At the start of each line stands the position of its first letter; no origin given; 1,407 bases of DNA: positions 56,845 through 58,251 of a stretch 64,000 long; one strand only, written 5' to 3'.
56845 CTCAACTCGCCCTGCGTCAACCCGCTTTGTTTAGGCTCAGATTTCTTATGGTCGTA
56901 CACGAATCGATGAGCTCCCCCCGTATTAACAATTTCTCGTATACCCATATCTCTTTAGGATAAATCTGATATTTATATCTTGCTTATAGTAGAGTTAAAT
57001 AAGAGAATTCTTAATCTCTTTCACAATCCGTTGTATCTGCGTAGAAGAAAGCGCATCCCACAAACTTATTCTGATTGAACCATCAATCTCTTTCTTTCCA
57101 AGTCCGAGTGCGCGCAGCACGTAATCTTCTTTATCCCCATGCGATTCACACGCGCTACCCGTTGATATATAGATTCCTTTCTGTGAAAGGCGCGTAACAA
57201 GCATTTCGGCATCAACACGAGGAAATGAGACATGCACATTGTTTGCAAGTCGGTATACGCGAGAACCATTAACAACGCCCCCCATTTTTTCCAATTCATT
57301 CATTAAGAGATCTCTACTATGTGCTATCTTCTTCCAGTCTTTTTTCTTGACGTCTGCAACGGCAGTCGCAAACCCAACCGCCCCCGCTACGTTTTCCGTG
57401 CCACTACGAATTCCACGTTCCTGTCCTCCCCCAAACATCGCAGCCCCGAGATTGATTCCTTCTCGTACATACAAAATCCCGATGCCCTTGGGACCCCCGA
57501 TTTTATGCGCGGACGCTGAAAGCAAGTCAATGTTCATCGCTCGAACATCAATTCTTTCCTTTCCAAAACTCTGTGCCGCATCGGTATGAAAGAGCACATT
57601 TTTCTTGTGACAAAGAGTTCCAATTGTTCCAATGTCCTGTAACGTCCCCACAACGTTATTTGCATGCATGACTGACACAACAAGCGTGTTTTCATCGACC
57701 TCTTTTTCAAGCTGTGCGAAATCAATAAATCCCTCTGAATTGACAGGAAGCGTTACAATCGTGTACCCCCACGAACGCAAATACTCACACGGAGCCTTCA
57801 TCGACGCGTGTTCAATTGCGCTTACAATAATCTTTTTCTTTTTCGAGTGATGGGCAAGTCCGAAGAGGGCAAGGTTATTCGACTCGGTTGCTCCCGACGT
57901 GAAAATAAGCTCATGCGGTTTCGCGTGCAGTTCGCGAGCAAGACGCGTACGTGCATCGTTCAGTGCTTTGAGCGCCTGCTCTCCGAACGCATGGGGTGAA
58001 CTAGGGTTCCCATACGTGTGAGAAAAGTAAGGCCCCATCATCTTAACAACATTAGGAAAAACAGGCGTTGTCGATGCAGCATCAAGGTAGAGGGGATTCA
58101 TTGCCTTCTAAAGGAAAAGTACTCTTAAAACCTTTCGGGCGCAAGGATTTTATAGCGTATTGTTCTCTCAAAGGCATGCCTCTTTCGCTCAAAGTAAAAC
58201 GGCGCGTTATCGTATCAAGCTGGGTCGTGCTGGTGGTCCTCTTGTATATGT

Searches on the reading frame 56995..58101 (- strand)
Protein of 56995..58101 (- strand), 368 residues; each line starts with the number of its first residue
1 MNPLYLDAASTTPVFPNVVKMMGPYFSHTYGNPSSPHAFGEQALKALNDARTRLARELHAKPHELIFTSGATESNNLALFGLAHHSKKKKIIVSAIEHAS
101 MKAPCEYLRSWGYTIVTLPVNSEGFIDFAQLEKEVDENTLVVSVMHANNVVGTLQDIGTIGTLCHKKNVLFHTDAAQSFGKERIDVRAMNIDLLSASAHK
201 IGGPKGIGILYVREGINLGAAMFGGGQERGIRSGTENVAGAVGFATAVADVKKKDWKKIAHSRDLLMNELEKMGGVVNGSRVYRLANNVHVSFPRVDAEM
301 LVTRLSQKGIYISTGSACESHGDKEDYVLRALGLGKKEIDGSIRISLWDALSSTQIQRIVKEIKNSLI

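Call 57: search_protein_families(library=pfam, proteins=[window:56995-58101:-], max_evalue=0.00001)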
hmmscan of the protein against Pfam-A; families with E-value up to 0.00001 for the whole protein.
window:56995-58101:- (368 aa): 4 families
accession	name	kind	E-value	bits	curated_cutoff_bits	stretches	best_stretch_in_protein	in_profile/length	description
PF00266.25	Aminotran_5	-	5.5e-78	263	21.5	1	5-358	2-370/371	Aminotransferase class-V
PF00155.27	Aminotran_1_2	-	5.9e-11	42.6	19.7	1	47-362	44-360/361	Aminotransferase class I and II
PF01041.23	DegT_DnrJ_EryC1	-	6.7e-07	29.3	19.8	1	65-182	42-153/360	DegT/DnrJ/EryC1/StrS aminotransferase family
PF01212.27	Beta_elim_lyase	-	1.1e-06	28.6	27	1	55-178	41-172/288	Beta-eliminating lyase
